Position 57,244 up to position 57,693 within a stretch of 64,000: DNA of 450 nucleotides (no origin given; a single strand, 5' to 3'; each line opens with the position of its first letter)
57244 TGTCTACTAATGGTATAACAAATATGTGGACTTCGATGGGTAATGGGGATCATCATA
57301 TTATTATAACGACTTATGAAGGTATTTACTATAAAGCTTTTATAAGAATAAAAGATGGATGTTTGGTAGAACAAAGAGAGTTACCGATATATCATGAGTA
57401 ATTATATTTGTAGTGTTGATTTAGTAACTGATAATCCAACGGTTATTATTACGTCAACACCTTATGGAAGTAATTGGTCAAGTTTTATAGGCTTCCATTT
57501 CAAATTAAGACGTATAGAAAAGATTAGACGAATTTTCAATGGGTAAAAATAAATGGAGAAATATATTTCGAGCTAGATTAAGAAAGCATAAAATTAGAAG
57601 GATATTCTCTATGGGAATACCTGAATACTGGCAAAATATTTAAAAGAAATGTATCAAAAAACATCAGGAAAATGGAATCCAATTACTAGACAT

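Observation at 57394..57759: Three tandem, overlapping tiny Fam-D ORFs in a 365-bp gap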

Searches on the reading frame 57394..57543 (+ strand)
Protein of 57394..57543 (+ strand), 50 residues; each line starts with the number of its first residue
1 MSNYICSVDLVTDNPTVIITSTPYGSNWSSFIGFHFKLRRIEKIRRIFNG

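Call 22: search_protein_families(library=phrogs, max_evalue=1, proteins=[window:57394-57543:+])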
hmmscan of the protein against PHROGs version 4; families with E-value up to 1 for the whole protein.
window:57394-57543:+ (50 aa): 0 families

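Call 23: search_protein_families(library=pfam, max_evalue=1, proteins=[window:57394-57543:+])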
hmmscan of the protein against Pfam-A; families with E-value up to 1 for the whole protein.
window:57394-57543:+ (50 aa): 0 families

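Call 25: find_homologous_proteins(query=A1, max_evalue=10)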
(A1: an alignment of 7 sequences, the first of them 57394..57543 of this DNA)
Query A1 (7 sequences) (50 aa, profile of the alignment): 61 proteins with E <= 10 among 165 candidates.
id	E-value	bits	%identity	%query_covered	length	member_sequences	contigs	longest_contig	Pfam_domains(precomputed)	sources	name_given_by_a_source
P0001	8.7e-11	59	50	28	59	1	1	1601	-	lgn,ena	-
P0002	4.5e-10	57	-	-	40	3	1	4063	-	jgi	-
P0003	8.1e-10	56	-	-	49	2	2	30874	-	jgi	jgi:hypothetical protein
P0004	1.6e-9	55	-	-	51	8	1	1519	-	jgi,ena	jgi:hypothetical protein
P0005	2.2e-9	55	42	38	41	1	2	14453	-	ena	-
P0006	3.1e-9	54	33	48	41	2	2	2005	-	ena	-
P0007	4.7e-9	54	40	40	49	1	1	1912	-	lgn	-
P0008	5.9e-9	53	47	30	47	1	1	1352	-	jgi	-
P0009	7.7e-9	53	56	28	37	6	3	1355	-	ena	-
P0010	1.2e-8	52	52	32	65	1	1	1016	-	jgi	jgi:hypothetical protein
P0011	1.7e-8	52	50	28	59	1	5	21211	-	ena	-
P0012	1.8e-8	52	42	38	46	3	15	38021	-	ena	-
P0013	2.0e-8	52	38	48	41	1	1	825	-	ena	-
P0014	2.2e-8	51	37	38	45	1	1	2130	-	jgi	jgi:hypothetical protein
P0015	2.2e-8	51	50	28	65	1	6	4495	-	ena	-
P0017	3.0e-8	51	40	40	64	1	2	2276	-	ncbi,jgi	jgi:hypothetical protein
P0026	1.6e-7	49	30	46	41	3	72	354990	-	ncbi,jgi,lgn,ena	-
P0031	5.1e-7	47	86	100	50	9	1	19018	-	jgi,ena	jgi:hypothetical protein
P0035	1.3e-6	46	82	98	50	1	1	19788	-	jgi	-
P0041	3.7e-6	44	-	-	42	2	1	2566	-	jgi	-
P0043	1.7e-5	42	73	22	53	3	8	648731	-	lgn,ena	-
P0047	2.2e-4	39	42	40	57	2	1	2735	-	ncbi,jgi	jgi:hypothetical protein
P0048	5.5e-4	37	82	98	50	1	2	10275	-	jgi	-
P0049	1.2e-2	33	-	-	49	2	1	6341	-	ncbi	-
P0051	1.7e-2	33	84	98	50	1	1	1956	-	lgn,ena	-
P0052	2.5e-2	32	58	96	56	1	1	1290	-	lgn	-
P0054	2.3e-1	29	61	98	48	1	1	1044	-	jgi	-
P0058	1.7e+0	26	58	100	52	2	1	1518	-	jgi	jgi:hypothetical protein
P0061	4.4e+0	25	58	100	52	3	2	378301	-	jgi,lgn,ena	jgi:hypothetical protein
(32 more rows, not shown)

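Call 29: find_encoding_contigs(protein=P0031, flank=3000, max_places=3)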
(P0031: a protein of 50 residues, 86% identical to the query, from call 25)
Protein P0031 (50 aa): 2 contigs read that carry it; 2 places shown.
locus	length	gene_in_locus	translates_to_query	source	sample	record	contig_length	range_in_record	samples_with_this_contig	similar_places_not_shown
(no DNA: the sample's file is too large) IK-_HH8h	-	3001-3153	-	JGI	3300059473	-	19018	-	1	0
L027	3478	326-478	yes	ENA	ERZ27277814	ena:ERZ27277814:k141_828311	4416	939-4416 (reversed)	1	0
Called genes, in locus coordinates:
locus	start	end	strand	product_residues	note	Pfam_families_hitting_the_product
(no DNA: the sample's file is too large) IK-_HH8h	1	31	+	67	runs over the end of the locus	PF19197:DUF5872 (weak)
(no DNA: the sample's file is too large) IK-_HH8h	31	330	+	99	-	-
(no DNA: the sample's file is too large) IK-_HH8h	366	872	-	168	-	-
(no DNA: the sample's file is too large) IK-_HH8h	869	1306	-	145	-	-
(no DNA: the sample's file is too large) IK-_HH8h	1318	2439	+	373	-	PF00303:Thymidylat_synt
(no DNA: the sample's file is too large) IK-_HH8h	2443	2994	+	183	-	-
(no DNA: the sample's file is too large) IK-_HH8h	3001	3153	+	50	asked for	-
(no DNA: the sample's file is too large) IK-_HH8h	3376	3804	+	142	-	PF24694:LNS2_PITM1-3 (weak)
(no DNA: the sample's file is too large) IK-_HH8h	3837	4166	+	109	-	-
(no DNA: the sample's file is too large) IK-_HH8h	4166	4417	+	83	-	-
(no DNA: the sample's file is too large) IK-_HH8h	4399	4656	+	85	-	-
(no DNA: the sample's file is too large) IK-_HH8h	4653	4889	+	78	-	-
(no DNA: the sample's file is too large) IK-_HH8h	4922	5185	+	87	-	-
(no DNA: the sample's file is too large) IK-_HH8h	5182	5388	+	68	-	-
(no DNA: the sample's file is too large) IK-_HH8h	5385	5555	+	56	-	-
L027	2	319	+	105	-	?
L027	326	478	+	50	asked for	-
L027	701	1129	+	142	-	PF24694:LNS2_PITM1-3 (weak)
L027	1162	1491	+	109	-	-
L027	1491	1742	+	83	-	-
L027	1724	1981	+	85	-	-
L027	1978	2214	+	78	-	-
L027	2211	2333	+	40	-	-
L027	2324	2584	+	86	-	-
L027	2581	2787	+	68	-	-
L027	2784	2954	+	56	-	-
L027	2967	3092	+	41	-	-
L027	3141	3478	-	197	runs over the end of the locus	-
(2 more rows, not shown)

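Call 30: find_encoding_contigs(protein=P0035, flank=3000, max_places=3)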
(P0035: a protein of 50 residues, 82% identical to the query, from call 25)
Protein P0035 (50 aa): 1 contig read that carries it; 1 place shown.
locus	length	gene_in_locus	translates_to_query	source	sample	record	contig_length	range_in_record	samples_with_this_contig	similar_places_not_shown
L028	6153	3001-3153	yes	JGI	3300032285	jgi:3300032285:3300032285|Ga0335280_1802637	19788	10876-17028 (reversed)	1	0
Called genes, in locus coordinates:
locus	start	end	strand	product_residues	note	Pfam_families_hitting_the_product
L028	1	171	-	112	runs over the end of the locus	-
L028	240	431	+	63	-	-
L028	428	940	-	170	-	-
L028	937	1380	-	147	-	-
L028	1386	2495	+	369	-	PF00303:Thymidylat_synt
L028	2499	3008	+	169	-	-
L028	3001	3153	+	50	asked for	-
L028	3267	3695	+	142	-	PF24694:LNS2_PITM1-3 (weak)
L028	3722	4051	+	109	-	-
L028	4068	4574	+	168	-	PF00745:GlutR_dimer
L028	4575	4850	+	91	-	-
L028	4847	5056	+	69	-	-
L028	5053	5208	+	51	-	-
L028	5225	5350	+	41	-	-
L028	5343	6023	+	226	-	PF05637:Glyco_transf_34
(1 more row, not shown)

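Call 34: find_encoding_contigs(protein=P0026, flank=2500, max_places=6)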
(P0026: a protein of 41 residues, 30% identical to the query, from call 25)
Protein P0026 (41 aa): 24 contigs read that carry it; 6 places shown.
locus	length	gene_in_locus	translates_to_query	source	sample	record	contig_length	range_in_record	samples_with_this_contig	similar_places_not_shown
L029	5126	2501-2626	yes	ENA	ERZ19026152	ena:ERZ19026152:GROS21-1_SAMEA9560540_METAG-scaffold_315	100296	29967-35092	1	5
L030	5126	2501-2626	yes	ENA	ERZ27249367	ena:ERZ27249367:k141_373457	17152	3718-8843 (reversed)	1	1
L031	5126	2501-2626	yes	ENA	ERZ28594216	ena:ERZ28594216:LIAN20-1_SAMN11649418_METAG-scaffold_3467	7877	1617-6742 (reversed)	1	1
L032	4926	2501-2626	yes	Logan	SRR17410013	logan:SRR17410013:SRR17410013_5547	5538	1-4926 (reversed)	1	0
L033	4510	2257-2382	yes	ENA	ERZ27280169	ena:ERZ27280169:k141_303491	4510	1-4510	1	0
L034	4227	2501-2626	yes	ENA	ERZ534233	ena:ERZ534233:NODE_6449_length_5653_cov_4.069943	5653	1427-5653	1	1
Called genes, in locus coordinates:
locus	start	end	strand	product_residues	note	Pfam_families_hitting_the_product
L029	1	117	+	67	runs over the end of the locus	PF19197:DUF5872 (weak)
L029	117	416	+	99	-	-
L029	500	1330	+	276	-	PF00303:Thymidylat_synt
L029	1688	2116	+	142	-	PF24694:LNS2_PITM1-3 (weak)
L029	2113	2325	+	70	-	-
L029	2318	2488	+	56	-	-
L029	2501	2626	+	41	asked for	-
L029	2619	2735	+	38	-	-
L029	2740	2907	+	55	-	-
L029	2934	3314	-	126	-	PF00856:SET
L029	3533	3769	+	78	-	-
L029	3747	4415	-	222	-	PF05050:Methyltransf_21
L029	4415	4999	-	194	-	PF20243:MbnP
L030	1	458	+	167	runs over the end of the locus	-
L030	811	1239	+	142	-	PF24694:LNS2_PITM1-3 (weak)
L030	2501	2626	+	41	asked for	-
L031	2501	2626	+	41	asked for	-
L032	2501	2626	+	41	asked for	-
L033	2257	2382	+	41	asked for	-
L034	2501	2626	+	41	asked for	-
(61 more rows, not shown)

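Call 35: find_encoding_contigs(protein=P0052, flank=2000, max_places=3)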
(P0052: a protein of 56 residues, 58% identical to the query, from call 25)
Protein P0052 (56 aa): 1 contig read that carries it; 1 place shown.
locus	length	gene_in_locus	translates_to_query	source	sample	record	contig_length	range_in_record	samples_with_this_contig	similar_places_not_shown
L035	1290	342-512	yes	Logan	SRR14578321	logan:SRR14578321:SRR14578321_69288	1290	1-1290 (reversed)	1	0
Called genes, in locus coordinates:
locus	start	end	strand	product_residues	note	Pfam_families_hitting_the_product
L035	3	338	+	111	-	?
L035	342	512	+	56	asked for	-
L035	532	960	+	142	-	PF24694:LNS2_PITM1-3 (weak)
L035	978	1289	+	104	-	?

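Call 39: find_encoding_contigs(protein=P0061, flank=6000, max_places=3)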
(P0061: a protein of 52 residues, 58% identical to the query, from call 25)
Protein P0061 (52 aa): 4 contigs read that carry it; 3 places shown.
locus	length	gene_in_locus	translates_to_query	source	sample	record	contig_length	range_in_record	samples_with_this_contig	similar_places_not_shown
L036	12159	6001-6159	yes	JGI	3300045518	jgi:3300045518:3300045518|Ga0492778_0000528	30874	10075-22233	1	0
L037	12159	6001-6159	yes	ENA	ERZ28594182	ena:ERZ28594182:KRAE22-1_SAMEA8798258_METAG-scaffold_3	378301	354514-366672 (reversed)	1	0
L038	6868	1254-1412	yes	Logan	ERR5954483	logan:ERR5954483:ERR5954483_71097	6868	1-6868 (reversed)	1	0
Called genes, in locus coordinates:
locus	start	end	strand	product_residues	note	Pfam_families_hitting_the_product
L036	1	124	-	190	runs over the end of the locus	-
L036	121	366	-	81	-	-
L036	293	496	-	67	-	-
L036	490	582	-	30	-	-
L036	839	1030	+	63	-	-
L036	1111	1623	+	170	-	PF01569:PAP2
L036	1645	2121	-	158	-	-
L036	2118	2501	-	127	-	-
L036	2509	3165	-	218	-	-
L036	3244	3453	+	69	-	PF19197:DUF5872 (weak)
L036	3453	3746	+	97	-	-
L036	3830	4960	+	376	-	PF00303:Thymidylat_synt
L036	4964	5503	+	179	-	-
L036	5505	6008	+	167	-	-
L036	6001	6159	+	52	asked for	-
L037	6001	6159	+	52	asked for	-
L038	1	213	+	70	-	?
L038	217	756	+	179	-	-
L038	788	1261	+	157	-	-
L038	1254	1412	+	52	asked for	-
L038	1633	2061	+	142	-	PF24694:LNS2_PITM1-3 (weak)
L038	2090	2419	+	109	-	-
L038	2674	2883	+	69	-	-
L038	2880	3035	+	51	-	-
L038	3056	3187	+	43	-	-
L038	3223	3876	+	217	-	PF00149:Metallophos, PF12850:Metallophos_2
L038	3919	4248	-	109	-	-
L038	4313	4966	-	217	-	PF05050:Methyltransf_21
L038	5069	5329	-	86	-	-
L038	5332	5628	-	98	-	-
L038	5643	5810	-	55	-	-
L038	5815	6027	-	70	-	-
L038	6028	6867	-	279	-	?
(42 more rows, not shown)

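Call 40: find_encoding_contigs(protein=P0043, flank=4000, max_places=3)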
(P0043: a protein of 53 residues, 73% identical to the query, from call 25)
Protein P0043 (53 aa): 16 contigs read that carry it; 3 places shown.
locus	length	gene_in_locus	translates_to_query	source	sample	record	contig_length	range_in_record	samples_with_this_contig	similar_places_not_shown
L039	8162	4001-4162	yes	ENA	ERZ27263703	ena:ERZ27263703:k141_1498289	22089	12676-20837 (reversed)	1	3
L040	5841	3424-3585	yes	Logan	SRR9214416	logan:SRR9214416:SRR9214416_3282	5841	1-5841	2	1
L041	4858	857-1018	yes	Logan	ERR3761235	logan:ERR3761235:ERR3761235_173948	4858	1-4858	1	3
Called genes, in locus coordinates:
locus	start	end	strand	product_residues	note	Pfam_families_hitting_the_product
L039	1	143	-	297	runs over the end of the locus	-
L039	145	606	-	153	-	-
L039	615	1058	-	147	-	-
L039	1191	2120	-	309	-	-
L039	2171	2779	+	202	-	PF03167:UDG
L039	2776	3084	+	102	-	-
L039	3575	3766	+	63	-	-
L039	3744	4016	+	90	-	-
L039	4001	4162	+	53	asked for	-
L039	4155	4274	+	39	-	-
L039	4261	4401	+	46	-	-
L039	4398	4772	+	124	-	-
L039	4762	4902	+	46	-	-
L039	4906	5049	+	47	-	-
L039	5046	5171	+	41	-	-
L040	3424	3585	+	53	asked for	-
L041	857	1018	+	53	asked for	-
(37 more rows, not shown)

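Call 62: find_encoding_contigs(protein=P0041, flank=1500, max_places=2)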
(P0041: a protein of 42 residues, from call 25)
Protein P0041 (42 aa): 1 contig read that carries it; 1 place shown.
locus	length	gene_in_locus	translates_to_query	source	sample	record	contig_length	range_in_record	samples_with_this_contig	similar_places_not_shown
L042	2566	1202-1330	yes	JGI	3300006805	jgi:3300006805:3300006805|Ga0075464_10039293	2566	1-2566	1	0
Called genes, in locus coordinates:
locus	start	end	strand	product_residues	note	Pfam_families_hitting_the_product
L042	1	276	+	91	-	?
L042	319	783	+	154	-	-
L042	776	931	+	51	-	-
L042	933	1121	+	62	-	-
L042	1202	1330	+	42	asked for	-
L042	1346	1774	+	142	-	PF24694:LNS2_PITM1-3 (faint)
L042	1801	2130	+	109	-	-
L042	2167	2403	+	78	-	-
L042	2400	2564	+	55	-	?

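Call 63: find_encoding_contigs(protein=P0054, flank=1500, max_places=2)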
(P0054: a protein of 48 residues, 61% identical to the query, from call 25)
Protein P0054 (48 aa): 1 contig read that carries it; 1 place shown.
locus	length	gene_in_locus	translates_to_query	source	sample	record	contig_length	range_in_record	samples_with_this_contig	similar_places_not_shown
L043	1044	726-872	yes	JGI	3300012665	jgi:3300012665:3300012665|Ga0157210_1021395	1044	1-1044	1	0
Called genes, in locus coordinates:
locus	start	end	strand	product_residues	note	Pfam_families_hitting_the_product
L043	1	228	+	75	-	?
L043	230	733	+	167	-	-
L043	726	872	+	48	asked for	-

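Call 64: find_encoding_contigs(protein=P0058, flank=1500, max_places=2)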
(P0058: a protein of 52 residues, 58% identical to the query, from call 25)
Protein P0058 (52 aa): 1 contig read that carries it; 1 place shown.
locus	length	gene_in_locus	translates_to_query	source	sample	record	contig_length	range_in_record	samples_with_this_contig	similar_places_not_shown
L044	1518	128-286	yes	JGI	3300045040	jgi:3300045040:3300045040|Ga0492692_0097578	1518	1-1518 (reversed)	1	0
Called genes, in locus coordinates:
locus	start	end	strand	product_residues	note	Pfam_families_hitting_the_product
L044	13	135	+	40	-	-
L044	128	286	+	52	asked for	-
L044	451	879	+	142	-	PF24694:LNS2_PITM1-3 (weak)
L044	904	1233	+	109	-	-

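Call 76: predict_structure(alignment_id=A5)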
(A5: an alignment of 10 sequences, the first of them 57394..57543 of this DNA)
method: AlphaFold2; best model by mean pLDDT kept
length: 50 residues; sequences in the alignment: 10
mean_pLDDT: 57.3   pTM: 0.28
mean pLDDT of the five models: 57.3, 56.4, 55.8, 55.5, 51.5
residues with pLDDT >= 90: 0; 70-90: 8; 50-70: 21; < 50: 21
segments of 3 or more residues with pLDDT < 50: 1-4, 6-10, 15-24
pLDDT, mean of each block of 10 residues (from residue 1): 48 51 52 66 70
secondary structure, 60 per line:
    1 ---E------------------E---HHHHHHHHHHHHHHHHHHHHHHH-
elements in order: H27-49
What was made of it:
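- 57394..57546 (+): ORF1, 50 aa: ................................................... It has a conserved N-terminal head, Trp28 and a C-terminal helix. The motif codons are 57508-57537. AF2 confidence is low, with a helix at residues 27-49 (call 76).
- The AF2 model of ORF1 is poor, with mean pLDDT 57 (call 76).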

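Call 79: list_cluster_members(proteins=[P0049, P0026, P0017, P0047])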
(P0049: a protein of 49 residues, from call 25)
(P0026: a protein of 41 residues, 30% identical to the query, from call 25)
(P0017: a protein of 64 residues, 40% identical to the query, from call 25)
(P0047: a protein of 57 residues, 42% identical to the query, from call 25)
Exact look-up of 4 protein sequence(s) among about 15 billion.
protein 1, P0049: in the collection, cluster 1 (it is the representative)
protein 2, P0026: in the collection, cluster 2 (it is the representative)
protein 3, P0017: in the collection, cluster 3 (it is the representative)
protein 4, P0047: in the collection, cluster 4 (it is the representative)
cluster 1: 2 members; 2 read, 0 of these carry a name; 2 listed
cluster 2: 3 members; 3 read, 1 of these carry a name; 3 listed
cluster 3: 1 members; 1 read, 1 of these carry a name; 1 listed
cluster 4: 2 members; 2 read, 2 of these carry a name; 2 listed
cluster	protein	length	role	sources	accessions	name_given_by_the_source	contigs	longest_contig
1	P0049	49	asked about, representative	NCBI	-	-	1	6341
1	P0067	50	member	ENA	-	-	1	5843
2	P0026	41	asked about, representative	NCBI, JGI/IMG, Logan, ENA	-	-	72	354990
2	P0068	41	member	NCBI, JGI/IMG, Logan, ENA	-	hypothetical protein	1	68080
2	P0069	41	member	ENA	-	-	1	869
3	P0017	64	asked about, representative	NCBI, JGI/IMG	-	hypothetical protein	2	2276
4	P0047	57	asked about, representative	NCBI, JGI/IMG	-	hypothetical protein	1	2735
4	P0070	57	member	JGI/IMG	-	hypothetical protein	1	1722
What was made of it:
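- Tried and rejected: None were informative (call 79).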
